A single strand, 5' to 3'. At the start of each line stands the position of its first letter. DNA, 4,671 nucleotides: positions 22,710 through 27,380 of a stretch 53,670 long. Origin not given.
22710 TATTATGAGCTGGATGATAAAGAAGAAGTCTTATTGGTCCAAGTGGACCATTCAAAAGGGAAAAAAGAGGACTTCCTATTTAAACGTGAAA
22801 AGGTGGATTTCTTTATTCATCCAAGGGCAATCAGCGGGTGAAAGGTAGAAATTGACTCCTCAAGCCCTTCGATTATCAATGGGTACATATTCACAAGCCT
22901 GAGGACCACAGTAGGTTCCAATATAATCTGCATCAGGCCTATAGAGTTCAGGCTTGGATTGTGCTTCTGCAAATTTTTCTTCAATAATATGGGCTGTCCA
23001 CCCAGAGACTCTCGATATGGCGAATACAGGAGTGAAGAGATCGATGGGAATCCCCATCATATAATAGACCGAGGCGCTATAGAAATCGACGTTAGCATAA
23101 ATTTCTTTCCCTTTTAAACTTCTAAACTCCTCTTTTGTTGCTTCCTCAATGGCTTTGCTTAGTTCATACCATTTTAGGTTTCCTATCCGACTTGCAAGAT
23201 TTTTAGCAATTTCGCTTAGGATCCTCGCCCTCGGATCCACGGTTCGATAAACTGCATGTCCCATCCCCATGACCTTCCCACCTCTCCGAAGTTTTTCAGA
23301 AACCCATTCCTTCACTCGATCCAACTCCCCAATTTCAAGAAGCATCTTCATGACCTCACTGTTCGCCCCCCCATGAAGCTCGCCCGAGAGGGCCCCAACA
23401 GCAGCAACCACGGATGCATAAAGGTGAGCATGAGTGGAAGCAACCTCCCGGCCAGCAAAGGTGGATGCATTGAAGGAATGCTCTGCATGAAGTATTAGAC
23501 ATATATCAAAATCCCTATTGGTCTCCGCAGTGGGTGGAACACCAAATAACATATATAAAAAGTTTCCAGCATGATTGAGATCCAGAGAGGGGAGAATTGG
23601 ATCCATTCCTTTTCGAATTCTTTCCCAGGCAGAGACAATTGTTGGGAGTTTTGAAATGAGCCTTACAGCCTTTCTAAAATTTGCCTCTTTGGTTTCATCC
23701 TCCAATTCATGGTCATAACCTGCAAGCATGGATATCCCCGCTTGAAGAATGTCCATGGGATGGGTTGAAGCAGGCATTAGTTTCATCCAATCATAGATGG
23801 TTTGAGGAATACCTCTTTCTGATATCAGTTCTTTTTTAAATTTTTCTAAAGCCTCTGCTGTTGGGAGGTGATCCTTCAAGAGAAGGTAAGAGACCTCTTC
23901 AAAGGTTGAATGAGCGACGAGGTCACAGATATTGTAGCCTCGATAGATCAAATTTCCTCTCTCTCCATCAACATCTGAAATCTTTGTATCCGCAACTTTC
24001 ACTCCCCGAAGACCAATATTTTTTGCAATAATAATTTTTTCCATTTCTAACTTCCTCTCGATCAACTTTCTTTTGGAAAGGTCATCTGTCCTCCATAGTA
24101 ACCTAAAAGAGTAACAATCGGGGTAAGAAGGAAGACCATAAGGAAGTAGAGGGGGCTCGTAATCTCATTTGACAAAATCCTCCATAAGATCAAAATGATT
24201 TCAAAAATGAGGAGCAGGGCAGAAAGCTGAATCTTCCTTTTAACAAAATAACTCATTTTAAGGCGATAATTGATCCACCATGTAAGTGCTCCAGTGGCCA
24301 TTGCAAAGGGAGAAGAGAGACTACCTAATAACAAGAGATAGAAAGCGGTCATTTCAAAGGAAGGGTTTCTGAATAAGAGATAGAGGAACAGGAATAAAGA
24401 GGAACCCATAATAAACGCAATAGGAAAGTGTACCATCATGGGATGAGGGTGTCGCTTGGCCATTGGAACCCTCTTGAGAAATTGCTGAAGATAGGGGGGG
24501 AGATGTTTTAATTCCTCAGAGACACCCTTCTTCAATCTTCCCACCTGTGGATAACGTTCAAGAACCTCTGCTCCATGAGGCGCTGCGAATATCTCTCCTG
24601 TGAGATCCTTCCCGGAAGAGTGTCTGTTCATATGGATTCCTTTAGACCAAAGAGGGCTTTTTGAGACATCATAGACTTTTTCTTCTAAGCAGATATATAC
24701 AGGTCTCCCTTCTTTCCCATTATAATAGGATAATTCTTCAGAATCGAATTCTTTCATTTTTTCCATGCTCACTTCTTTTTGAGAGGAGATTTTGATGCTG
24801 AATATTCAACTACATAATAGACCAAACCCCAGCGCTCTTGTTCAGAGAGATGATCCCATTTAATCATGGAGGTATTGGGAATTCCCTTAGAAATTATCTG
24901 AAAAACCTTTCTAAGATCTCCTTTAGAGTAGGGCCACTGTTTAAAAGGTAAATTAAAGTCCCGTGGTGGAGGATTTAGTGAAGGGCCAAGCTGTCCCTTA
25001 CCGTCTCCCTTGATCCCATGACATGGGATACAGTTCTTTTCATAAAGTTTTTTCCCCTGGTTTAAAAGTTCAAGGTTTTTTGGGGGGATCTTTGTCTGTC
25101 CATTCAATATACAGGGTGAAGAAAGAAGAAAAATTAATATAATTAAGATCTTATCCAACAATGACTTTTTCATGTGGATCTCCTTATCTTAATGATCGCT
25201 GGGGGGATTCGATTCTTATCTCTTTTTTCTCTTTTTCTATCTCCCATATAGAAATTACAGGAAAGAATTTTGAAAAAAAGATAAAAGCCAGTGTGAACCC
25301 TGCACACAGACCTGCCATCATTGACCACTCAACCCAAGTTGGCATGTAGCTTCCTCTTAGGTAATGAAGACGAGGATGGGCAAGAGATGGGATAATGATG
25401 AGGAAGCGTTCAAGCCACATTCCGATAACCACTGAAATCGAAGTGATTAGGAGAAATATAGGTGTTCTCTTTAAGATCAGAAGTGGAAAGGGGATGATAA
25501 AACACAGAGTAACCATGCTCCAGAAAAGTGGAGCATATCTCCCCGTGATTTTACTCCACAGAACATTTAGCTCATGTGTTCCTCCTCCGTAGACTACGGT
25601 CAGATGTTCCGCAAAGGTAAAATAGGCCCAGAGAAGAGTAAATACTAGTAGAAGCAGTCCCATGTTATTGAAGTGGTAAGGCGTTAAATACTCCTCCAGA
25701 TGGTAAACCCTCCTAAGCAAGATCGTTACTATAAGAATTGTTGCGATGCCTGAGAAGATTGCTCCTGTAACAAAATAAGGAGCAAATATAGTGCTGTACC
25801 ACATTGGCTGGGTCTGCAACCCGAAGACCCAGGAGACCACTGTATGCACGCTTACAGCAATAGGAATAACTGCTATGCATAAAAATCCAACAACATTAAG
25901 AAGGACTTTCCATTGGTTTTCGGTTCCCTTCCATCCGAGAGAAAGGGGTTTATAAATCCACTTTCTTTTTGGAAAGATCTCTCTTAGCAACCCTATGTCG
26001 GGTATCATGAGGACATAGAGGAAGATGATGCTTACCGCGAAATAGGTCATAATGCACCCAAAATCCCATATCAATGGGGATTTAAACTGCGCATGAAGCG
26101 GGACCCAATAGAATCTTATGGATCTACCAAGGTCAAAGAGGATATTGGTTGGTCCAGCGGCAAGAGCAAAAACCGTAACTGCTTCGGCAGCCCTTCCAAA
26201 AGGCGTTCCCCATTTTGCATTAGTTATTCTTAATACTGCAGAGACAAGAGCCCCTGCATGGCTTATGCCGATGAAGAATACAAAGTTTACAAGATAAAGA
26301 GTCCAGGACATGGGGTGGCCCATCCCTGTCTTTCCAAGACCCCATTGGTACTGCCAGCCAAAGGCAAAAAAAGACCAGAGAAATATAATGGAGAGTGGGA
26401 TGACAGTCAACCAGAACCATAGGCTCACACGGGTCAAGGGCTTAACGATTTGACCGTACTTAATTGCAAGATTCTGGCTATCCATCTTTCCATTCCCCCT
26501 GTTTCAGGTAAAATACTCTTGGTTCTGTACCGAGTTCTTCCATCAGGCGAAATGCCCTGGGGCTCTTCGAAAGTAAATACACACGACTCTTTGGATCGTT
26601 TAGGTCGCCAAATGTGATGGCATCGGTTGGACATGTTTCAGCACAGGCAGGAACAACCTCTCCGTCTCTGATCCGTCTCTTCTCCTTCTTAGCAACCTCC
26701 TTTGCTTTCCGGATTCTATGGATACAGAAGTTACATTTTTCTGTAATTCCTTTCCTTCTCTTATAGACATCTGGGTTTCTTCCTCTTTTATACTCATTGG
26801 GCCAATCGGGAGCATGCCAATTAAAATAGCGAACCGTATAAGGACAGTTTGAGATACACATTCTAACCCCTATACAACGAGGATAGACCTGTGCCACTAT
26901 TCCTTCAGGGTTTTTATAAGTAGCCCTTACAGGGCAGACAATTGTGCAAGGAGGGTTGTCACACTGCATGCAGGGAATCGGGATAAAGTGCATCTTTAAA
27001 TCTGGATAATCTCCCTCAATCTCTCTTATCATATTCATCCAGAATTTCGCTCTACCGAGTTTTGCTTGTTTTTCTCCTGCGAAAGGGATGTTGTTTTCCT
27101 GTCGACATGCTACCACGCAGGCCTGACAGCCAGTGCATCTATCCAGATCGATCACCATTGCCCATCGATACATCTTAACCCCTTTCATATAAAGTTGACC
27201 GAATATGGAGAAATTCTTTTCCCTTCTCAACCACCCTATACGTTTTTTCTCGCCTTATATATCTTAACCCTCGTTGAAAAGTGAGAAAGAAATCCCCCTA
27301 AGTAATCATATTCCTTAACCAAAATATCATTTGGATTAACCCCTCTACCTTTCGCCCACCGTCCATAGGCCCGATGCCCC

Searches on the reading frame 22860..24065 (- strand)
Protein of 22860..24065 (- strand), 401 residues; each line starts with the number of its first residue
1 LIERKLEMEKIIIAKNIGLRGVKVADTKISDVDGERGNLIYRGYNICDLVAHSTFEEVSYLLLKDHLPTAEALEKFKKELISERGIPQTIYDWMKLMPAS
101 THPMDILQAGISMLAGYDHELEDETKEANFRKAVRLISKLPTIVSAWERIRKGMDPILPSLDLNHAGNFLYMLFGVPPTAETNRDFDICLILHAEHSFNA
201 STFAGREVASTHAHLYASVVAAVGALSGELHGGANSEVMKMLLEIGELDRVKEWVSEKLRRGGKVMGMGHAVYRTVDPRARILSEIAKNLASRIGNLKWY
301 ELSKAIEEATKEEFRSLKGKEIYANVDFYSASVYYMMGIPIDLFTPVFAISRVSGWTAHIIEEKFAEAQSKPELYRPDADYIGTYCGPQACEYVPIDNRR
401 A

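Call 17: search_protein_families(library=pfam, proteins=[window:22860-24065:-], max_evalue=0.000001)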
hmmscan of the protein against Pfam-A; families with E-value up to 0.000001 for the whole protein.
window:22860-24065:- (401 aa): 1 family
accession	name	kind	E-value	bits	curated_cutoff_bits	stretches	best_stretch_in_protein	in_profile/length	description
PF00285.26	Citrate_synt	-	1.3e-132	442.6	27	1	18-377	1-356/357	Citrate synthase, C-terminal domain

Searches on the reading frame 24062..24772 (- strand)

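Call 74: search_protein_families(library=pfam, proteins=[window:24062-24772:-], max_evalue=0.00001)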
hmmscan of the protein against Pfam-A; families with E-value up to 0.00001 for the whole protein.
window:24062-24772:- (236 aa): 1 family
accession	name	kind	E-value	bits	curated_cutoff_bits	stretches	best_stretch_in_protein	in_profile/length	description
PF09990.14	DUF2231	-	1.9e-14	54.3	26.4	1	110-232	5-131/139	Predicted membrane protein (DUF2231)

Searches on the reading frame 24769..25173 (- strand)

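Call 74: search_protein_families(library=pfam, proteins=[window:24769-25173:-], max_evalue=0.00001)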
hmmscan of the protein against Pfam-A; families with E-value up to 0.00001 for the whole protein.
window:24769-25173:- (134 aa): 2 families
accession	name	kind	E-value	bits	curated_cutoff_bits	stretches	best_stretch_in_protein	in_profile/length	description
PF13442.11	Cytochrome_CBB3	-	4e-12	46.7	27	1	37-121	3-68/68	Cytochrome C oxidase, cbb3-type, subunit III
PF00034.26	Cytochrom_C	-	1.9e-11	45.6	21.3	1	39-122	3-87/90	Cytochrome c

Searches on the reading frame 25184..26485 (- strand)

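Call 74: search_protein_families(library=pfam, proteins=[window:25184-26485:-], max_evalue=0.00001)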
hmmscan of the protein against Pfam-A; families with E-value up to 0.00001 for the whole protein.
window:25184-26485:- (433 aa): 1 family
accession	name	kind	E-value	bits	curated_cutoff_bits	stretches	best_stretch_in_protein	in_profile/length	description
PF03916.19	NrfD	-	2.2e-30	106.8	25.8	1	53-368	3-309/313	Polysulphide reductase, NrfD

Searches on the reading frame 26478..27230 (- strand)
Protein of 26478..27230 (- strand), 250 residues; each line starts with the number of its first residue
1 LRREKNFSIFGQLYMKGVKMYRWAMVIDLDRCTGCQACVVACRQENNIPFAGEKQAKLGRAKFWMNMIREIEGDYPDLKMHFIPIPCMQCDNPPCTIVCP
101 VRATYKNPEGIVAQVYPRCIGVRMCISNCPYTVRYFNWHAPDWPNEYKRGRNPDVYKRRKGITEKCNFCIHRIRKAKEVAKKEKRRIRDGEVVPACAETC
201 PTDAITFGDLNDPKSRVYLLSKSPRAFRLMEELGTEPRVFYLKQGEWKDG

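Call 74: search_protein_families(library=pfam, proteins=[window:26478-27230:-], max_evalue=0.00001)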
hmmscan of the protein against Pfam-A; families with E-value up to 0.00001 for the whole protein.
window:26478-27230:- (250 aa): 4 families
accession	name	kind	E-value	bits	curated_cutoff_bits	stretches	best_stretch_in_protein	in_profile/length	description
PF13247.11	Fer4_11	-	1.7e-14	54.2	26.2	1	79-139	2-64/100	4Fe-4S dicluster domain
PF12838.12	Fer4_7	-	2.2e-11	44.5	27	1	31-103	1-52/52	4Fe-4S dicluster domain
PF13237.11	Fer4_10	-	5.4e-08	33.1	25.5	0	82-130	4-53/53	4Fe-4S dicluster domain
PF12797.12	Fer4_2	-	1.3e-06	28.4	24.5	1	23-42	1-20/22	4Fe-4S binding domain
